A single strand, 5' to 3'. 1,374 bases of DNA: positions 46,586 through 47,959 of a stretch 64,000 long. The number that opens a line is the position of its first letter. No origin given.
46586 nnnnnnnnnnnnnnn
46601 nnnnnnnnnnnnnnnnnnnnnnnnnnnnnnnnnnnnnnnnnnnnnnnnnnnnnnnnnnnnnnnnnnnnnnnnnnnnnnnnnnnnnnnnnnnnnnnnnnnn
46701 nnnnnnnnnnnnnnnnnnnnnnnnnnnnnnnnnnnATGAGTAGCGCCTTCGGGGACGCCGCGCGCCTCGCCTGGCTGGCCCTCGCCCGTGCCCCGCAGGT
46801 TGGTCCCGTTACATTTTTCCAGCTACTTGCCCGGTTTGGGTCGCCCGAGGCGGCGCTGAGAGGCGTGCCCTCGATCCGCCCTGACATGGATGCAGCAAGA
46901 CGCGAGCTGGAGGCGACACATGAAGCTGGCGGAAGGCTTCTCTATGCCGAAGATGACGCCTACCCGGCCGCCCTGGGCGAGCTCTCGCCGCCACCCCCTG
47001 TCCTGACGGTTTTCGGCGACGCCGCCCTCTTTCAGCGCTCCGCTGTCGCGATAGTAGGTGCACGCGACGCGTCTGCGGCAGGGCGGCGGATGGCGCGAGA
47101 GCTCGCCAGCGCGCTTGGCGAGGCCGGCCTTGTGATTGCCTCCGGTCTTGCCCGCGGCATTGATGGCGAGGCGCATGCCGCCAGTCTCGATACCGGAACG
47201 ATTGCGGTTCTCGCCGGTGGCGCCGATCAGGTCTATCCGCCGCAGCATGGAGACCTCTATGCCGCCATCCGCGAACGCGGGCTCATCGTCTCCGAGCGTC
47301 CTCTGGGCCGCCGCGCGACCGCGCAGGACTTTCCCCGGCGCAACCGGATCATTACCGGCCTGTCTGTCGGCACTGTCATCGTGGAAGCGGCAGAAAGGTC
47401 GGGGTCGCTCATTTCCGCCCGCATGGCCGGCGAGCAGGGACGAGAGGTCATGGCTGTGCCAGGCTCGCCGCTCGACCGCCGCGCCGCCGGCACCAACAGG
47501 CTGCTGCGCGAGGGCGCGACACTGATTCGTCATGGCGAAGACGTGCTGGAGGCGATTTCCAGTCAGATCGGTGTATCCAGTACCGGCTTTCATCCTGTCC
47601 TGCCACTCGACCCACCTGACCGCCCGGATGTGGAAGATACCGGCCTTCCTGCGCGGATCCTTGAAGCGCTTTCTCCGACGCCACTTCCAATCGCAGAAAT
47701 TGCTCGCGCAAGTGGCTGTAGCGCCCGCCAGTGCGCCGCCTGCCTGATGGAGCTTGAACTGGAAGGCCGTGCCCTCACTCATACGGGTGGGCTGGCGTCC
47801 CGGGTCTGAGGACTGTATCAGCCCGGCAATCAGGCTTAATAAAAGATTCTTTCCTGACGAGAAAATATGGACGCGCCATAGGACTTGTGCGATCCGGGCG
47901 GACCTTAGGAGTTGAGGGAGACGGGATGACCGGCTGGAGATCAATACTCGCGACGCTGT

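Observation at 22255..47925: A 25.6-kb block is a circular permutation of the dprA-topA cluster, inserted between lptG and lptD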

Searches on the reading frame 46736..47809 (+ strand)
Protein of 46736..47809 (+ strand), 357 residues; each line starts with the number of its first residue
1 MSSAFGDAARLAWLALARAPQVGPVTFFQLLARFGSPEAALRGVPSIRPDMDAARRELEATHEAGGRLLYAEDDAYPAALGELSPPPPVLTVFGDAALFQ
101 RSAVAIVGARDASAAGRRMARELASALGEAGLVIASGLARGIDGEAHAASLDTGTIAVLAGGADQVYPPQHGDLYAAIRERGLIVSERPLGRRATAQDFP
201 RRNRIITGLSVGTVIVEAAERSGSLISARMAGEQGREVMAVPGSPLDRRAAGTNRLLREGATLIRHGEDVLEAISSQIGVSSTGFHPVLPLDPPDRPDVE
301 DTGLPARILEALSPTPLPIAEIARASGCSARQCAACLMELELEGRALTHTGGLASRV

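Call 10: search_protein_families(library=ncbifam, proteins=[window:46736-47809:+], max_evalue=0.00001)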
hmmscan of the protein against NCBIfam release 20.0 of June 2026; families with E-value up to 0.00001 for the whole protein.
window:46736-47809:+ (357 aa): 2 families
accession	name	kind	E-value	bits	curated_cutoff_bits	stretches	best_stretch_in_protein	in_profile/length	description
TIGR00732.1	dprA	equivalog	4.2e-64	215.8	191.15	1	59-273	2-219/220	DNA-processing protein DprA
NF008007.0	PRK10736.1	equivalog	5e-63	213.5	495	1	63-352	69-357/374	DNA-protecting protein DprA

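Call 12: find_encoding_contigs(protein=window:46736-47809:+, flank=10000, max_places=10)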
Protein window:46736-47809:+ (357 aa): 22 contigs read that carry it; 4 places shown.
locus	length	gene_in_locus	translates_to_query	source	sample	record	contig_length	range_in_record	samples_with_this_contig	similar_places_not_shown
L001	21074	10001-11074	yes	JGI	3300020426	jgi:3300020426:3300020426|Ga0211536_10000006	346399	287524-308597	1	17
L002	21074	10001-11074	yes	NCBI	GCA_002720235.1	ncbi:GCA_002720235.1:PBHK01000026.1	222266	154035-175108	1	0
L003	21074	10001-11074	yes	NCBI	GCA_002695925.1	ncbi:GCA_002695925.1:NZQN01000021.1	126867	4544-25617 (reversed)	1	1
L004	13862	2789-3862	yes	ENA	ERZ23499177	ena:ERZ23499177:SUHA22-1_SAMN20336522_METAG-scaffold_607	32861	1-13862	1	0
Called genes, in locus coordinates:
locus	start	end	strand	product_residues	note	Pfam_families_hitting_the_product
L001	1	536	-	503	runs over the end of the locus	PF02934:GatB_N, PF02637:GatB_Yqey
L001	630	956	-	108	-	-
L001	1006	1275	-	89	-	-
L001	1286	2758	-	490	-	PF01425:Amidase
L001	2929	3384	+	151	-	PF20101:DUF6491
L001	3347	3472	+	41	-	-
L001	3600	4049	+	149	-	PF20101:DUF6491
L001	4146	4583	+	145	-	PF20101:DUF6491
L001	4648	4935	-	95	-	PF02686:GatC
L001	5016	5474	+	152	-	PF03652:RuvX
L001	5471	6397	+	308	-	PF03547:Mem_trans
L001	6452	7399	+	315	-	PF02729:OTCace_N, PF00185:OTCace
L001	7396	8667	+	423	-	PF01979:Amidohydro_1, PF12890:DHOase, PF07969:Amidohydro_3 (weak)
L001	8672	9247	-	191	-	PF00440:TetR_N (weak), PF17940:TetR_C_31 (weak)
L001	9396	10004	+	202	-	PF02660:G3P_acyltransf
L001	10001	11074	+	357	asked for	PF21102:DprA_N, PF02481:DNA_processg_A, PF17782:WHD_DprA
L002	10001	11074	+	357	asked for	PF21102:DprA_N, PF02481:DNA_processg_A, PF17782:WHD_DprA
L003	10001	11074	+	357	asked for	PF21102:DprA_N, PF02481:DNA_processg_A, PF17782:WHD_DprA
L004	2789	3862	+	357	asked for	PF21102:DprA_N, PF02481:DNA_processg_A, PF17782:WHD_DprA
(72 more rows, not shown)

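Call 13: find_homologous_proteins(query=window:46736-47809:+, max_evalue=1e-30)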
Query window:46736-47809:+ (357 aa): 8000 proteins with E <= 1e-30 among 8000 candidates; the best 120 are listed.
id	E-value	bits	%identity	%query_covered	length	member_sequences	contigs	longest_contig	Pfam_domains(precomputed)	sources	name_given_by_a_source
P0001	4.7e-217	738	98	100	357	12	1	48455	PF02481.22,PF17782.8,PF21102.4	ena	-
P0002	5.6e-166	570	76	100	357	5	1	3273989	PF02481.22,PF17782.8,PF21102.4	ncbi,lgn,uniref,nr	ncbi:DNA-processing protein DprA [Henriciella marina]|uniref:DNA-processing protein DprA n=1 Tax=Hen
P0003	3.6e-165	567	75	100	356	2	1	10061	PF02481.22,PF17782.8,PF21102.4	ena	-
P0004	4.9e-165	567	75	100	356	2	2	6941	PF02481.22,PF17782.8,PF21102.4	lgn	-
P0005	5.7e-165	567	76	100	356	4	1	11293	PF02481.22,PF17782.8,PF21102.4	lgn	-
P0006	3.0e-164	564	75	100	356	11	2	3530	PF02481.22,PF17782.8,PF21102.4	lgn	-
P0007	4.7e-162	557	75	100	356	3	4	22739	PF02481.22,PF17782.8,PF21102.4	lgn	-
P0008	1.5e-160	552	75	100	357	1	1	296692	PF02481.22,PF17782.8,PF21102.4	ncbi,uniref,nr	ncbi:DNA-protecting protein DprA [Henriciella barbarensis]|uniref:DNA-protecting protein DprA n=1 Ta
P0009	6.3e-158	544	73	100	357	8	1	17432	PF02481.22,PF17782.8,PF21102.4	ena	-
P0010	5.6e-155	534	73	100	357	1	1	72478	PF02481.22,PF17782.8,PF21102.4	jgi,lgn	jgi:DNA processing protein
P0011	3.2e-151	522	70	100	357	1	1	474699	PF02481.22,PF17782.8,PF21102.4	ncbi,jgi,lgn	-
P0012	2.4e-150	519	71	98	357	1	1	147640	PF02481.22,PF17782.8,PF21102.4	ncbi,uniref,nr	ncbi:DNA-processing protein DprA [Henriciella aquimarina]|uniref:DNA-processing protein DprA n=1 Tax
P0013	6.0e-150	517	72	100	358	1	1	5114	PF02481.22,PF17782.8,PF21102.4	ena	-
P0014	6.2e-150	517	71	100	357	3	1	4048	PF02481.22,PF17782.8,PF21102.4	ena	-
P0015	1.3e-149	516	69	98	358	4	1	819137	PF02481.22,PF17782.8,PF21102.4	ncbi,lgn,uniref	ncbi:MAG: DNA-processing protein DprA [Henriciella sp.]|uniref:DNA-processing protein DprA n=1 Tax=H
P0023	6.7e-142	491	66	100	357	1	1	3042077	PF02481.22,PF17782.8,PF21102.4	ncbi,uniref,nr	ncbi:DNA-processing protein DprA [Henriciella litoralis]|uniref:DNA-processing protein DprA n=1 Tax=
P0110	2.5e-109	384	60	98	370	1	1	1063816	PF02481.22,PF17782.8,PF21102.4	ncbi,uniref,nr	ncbi:DNA-processing protein DprA [Hyphomonas johnsonii]|uniref:DNA protecting protein DprA n=1 Tax=H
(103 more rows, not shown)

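Call 14: find_encoding_contigs(protein=P0002, flank=10000, max_places=2)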
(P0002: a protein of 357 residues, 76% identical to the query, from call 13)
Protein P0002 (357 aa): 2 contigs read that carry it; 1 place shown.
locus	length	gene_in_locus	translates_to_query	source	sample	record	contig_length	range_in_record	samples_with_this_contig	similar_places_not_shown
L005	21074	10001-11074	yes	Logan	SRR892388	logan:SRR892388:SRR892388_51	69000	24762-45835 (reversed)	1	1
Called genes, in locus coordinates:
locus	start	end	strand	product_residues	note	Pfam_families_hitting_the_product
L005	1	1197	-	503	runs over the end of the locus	PF02934:GatB_N, PF02637:GatB_Yqey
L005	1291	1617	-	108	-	-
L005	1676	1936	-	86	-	-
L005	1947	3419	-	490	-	PF01425:Amidase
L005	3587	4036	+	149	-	PF20101:DUF6491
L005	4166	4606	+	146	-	PF20101:DUF6491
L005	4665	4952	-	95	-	PF02686:GatC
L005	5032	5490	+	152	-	PF03652:RuvX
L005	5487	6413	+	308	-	PF03547:Mem_trans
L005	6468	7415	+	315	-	PF02729:OTCace_N, PF00185:OTCace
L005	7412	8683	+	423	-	PF01979:Amidohydro_1, PF12890:DHOase, PF07969:Amidohydro_3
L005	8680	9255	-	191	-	PF00440:TetR_N (weak), PF17940:TetR_C_31 (weak)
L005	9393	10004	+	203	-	PF02660:G3P_acyltransf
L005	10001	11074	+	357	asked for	PF21102:DprA_N, PF02481:DNA_processg_A, PF17782:WHD_DprA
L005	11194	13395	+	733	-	PF19838:LptD_2, PF04453:LptD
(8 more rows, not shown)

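Call 15: find_encoding_contigs(protein=P0023, flank=10000, max_places=2)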
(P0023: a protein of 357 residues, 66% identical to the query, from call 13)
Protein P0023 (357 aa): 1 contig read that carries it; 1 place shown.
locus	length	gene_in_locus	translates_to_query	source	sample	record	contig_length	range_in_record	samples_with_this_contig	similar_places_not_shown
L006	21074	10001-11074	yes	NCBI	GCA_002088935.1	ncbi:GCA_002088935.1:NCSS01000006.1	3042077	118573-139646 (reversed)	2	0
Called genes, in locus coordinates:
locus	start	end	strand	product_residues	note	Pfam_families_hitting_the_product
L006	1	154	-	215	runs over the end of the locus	PF02627:CMD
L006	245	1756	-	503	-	PF02934:GatB_N, PF02637:GatB_Yqey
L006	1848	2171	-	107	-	-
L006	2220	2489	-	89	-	-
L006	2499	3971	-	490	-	PF01425:Amidase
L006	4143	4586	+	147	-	PF20101:DUF6491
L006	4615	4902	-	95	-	PF02686:GatC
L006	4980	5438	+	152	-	PF03652:RuvX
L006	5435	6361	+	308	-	PF03547:Mem_trans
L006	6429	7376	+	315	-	PF02729:OTCace_N, PF00185:OTCace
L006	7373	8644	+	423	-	PF01979:Amidohydro_1, PF12890:DHOase, PF07969:Amidohydro_3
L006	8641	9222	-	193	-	PF00440:TetR_N (weak), PF17940:TetR_C_31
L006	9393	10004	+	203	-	PF02660:G3P_acyltransf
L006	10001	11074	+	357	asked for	PF21102:DprA_N, PF02481:DNA_processg_A, PF17782:WHD_DprA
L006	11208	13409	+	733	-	PF19838:LptD_2 (weak), PF04453:LptD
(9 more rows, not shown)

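Call 16: find_encoding_contigs(protein=P0110, flank=10000, max_places=2)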
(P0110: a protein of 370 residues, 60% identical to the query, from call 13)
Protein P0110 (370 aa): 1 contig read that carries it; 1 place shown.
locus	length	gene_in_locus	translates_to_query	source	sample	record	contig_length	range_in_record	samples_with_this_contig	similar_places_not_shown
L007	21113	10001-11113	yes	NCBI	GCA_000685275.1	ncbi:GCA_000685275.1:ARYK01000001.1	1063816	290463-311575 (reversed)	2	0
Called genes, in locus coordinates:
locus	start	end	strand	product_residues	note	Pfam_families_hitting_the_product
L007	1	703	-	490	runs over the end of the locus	PF01425:Amidase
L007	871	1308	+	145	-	PF20101:DUF6491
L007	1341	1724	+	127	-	PF00856:SET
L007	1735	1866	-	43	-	-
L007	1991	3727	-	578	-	PF00501:AMP-binding, PF13193:AMP-binding_C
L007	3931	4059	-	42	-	-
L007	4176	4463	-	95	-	PF02686:GatC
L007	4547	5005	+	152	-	PF03652:RuvX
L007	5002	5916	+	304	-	PF03547:Mem_trans, PF01758:SBF (weak)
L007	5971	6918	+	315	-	PF02729:OTCace_N, PF00185:OTCace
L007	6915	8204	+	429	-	PF01979:Amidohydro_1, PF12890:DHOase, PF07969:Amidohydro_3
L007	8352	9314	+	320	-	PF00150:Cellulase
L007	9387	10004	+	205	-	PF02660:G3P_acyltransf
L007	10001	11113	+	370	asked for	PF21102:DprA_N, PF02481:DNA_processg_A, PF17782:WHD_DprA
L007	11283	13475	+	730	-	PF19838:LptD_2, PF04453:LptD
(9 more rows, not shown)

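Call 19: find_related_loci(query=A1, collection=genome_contigs, flank=10000)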
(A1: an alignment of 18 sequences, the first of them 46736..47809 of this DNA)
Query A1 (357 aa) in genome_contigs; peptide patterns used: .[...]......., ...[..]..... (x = any residue, [..] = any of these).
600 stretches matched a pattern (row limit reached: there are more); 593 encode a relative of the query (tblastn E <= 1e-3); the best 80 are kept; 80 distinct loci.
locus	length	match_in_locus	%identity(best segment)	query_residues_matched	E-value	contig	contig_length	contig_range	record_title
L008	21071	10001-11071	74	1-357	2e-166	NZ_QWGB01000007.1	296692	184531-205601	Henriciella barbarensis strain CCUG66934 CCUG66934_S8, whole genome shotgun sequence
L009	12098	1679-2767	59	5-357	9e-124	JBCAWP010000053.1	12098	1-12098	MAG: Pseudomonadota bacterium isolate J06554_10 NODE_53_length_12098_cov_4.143582, whole genome shotgun sequence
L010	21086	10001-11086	58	5-356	2e-122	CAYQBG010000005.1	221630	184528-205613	MAG TPA_asm: uncultured Hyphomonadaceae bacterium isolate SRP332253_co1_248 genome assembly, contig: NODE_22_length_2216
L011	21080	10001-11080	60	5-356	1e-121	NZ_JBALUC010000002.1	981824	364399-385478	MAG: Hyphomonas sp. isolate 3NakV-07 NODE_2_length_981824_cov_21.710253, whole genome shotgun sequence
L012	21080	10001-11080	56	4-354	4e-118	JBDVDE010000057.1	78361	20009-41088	MAG: Hyphomonadaceae bacterium isolate CB.51.F.C3_134_58 CB_51_F_C3_134_58_000000000057, whole genome shotgun sequence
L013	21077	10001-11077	57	5-355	4e-117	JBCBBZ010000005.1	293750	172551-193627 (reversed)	MAG: Pseudomonadota bacterium isolate J06592_1 NODE_5_length_293750_cov_9.813527, whole genome shotgun sequence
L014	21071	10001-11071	58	7-355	3e-116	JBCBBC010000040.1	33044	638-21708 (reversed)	MAG: Pseudomonadota bacterium isolate J06576_4 NODE_40_length_33044_cov_9.854734, whole genome shotgun sequence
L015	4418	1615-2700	57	5-356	3e-117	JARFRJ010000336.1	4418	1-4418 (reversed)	MAG: Hyphomonas sp. isolate MAG_Ve_Sed_47 k141_4695617, whole genome shotgun sequence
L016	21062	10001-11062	58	11-356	2e-116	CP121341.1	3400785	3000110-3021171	MAG: Hyphomonadaceae bacterium isolate NCC532_bact_2922 chromosome, complete genome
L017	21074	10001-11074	55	7-355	1e-115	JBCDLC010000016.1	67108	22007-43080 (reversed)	MAG: Pseudomonadota bacterium isolate P01_H01_bin.76 k141_1338478_length_67108_cov_24.4493, whole genome shotgun sequenc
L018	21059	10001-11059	55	11-355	2e-110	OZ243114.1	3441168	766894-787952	MAG: Henriciella sp. isolate 190fcf66-4c39-45b6-a100-7080f955c618 genome assembly, chromosome: 1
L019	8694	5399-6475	53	7-356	2e-107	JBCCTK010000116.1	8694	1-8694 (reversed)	MAG: Pseudomonadota bacterium isolate P01_D01_bin.79 k141_355319_length_8694_cov_18.0000, whole genome shotgun sequence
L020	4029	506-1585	55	5-355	2e-106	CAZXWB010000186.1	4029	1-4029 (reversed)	MAG TPA_asm: uncultured Hyphomonadaceae bacterium isolate binchicken_co8_109 genome assembly, contig: NODE_45352_length_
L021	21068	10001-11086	55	5-356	3e-105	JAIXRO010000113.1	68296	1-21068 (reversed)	MAG: Hyphomonadaceae bacterium isolate C4_MAG_00064 pond_C4_MAG_00064_000000000170, whole genome shotgun sequence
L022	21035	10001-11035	50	13-351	1e-101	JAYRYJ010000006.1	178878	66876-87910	MAG: Hyphomonadaceae bacterium isolate EBPR_s431bin.21 NODE_110_length_178878_cov_13.271036, whole genome shotgun sequen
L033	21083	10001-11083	48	7-356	1e-92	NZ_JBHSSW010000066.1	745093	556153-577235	Ponticaulis profundi strain CGMCC-1.15741 GCM70027110_2, whole genome shotgun sequence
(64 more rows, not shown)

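Call 54: list_cluster_members(proteins=[L033:1432-2946:-, L033:3022-4500:-, L033:5212-5496:-, L033:5639-6094:+, L033:7093-8040:+, L033:9363-9989:+, L033:9989-11089:+, L033:15857-16711:+, L033:16693-17328:-, L033:19281-20561:-])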
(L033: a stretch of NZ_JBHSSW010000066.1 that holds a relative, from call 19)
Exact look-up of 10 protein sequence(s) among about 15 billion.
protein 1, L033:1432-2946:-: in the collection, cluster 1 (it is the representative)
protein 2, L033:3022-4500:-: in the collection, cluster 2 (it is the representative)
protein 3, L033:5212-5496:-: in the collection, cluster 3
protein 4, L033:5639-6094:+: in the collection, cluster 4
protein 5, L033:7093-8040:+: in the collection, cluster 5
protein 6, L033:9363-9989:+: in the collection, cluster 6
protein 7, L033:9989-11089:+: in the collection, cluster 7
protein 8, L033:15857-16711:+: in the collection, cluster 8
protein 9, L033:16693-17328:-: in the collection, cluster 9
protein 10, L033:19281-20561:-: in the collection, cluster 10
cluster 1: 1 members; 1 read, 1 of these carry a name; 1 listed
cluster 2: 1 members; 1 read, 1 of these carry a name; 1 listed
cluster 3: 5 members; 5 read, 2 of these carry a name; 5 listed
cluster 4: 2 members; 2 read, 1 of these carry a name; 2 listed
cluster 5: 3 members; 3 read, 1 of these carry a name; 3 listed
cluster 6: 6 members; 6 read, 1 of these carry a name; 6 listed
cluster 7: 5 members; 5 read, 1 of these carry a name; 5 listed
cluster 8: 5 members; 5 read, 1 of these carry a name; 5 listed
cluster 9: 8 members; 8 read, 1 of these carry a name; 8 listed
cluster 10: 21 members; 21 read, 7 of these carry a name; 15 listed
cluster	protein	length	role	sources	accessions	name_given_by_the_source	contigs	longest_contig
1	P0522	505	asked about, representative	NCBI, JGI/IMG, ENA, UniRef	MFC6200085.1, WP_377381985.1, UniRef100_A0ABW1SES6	Asp-tRNA(Asn)/Glu-tRNA(Gln) amidotransferase subunit GatB [Ponticaulis profundi] | Aspartyl/glutamyl-tRNA(Asn/Gln) amidotransferase subunit B n=1 Tax=Ponticaulis profundi ...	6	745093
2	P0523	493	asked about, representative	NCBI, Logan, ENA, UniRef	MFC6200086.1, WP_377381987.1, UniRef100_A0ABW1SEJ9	Asp-tRNA(Asn)/Glu-tRNA(Gln) amidotransferase subunit GatA [Ponticaulis profundi] | Glutamyl-tRNA(Gln) amidotransferase subunit A n=1 Tax=Ponticaulis profundi TaxID=2665222 ...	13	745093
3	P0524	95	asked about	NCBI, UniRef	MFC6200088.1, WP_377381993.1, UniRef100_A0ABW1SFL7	Asp-tRNA(Asn)/Glu-tRNA(Gln) amidotransferase subunit GatC [Ponticaulis profundi] | Aspartyl/glutamyl-tRNA(Asn/Gln) amidotransferase subunit C n=1 Tax=Ponticaulis profundi ...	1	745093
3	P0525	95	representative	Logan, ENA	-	-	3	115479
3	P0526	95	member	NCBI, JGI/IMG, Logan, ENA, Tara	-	strand:+ start:248 stop:535 length:288 start_codon:yes stop_codon:yes gene_type:complete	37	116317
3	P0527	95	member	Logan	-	-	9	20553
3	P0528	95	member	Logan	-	-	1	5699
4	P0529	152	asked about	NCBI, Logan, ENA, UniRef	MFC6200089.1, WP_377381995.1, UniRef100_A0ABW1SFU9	Holliday junction resolvase RuvX [Ponticaulis profundi] | Putative pre-16S rRNA nuclease n=1 Tax=Ponticaulis profundi TaxID=2665222 ...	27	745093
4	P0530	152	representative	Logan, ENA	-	-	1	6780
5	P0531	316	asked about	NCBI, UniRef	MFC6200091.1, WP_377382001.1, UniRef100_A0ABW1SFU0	aspartate carbamoyltransferase catalytic subunit [Ponticaulis profundi] | Aspartate carbamoyltransferase n=1 Tax=Ponticaulis profundi TaxID=2665222 ...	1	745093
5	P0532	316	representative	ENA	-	-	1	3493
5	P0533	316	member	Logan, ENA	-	-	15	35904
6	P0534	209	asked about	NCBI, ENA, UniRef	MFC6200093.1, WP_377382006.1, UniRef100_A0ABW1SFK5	glycerol-3-phosphate 1-O-acyltransferase PlsY [Ponticaulis profundi] | Glycerol-3-phosphate acyltransferase n=1 Tax=Ponticaulis profundi TaxID=2665222 ...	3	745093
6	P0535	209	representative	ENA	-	-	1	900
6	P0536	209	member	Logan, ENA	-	-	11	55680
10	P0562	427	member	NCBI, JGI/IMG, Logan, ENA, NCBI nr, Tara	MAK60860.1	MAG: beta-ketoacyl-[acyl-carrier-protein] synthase II [Ponticaulis sp.] | beta-ketoacyl-[acyl-carrier-protein] synthase II [Ponticaulis sp.] | strand:- start:40989 stop:42272 length:1284 start_codon:yes stop_codon:yes ...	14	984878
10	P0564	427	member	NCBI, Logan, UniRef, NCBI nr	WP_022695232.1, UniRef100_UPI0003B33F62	beta-ketoacyl-ACP synthase II [Ponticaulis koreensis] | beta-ketoacyl-ACP synthase II n=1 Tax=Ponticaulis koreensis TaxID=1123045 ...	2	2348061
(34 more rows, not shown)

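Call 57: find_encoding_contigs(protein=P0562, flank=10000, max_places=10)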
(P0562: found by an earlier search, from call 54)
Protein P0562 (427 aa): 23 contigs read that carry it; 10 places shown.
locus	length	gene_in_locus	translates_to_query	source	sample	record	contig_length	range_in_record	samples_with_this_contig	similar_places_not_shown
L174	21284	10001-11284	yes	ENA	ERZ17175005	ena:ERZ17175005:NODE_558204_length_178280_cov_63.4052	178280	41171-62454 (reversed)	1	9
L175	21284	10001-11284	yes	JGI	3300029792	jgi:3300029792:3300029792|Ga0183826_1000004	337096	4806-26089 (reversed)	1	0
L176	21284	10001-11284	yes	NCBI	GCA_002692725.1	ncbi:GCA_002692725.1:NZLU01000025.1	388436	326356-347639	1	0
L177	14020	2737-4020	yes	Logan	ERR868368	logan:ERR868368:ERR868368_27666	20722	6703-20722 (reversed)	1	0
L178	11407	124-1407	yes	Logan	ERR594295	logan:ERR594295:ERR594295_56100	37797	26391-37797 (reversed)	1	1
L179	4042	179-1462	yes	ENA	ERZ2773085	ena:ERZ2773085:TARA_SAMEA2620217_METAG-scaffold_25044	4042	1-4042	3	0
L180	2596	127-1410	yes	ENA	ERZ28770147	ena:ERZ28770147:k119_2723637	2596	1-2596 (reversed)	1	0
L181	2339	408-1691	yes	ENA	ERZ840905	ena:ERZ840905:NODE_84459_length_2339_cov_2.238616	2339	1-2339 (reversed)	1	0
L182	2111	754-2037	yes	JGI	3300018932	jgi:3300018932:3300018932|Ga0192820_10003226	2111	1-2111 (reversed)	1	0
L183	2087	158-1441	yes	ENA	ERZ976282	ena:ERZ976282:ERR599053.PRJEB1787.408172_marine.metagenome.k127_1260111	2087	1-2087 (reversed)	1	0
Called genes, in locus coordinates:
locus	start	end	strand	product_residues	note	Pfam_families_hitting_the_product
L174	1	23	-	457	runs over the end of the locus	PF18073:Zn_ribbon_LapB, PF03796:DnaB_C (weak), PF06745:ATPase, PF13191:AAA_16 (weak), PF13481:AAA_25, PF23442:DUF7125 (weak), PF25199:nSTAND_NTPase5 (weak), PF00004:AAA (weak), +2 more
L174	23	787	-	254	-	PF00005:ABC_tran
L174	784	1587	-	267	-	PF02405:MlaE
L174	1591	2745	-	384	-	PF01168:Ala_racemase_N, PF00842:Ala_racemase_C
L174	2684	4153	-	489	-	PF00772:DnaB, PF03796:DnaB_C, PF13481:AAA_25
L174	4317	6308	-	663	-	PF11563:Protoglobin, PF00015:MCPsignal, PF13682:CZB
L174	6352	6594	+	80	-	-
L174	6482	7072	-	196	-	PF01281:Ribosomal_L9_N, PF03948:Ribosomal_L9_C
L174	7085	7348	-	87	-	PF01084:Ribosomal_S18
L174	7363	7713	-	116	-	PF01250:Ribosomal_S6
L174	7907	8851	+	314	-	PF00698:Acyl_transf_1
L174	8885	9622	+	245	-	PF00106:adh_short, PF08659:KR, PF13460:NAD_binding_10 (faint), PF13561:adh_short_C2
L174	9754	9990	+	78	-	PF00550:PP-binding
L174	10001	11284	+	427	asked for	PF00109:ketoacyl-synt, PF02801:Ketoacyl-synt_C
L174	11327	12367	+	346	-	PF02618:YceG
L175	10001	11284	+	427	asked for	PF00109:ketoacyl-synt, PF02801:Ketoacyl-synt_C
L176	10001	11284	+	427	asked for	PF00109:ketoacyl-synt, PF02801:Ketoacyl-synt_C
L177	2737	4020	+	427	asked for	PF00109:ketoacyl-synt, PF02801:Ketoacyl-synt_C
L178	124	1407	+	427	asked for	PF00109:ketoacyl-synt, PF02801:Ketoacyl-synt_C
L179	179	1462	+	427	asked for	PF00109:ketoacyl-synt, PF02801:Ketoacyl-synt_C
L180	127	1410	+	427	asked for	PF00109:ketoacyl-synt, PF02801:Ketoacyl-synt_C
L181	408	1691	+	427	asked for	PF00109:ketoacyl-synt, PF02801:Ketoacyl-synt_C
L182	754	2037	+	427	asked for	PF00109:ketoacyl-synt, PF02801:Ketoacyl-synt_C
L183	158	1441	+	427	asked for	PF00109:ketoacyl-synt, PF02801:Ketoacyl-synt_C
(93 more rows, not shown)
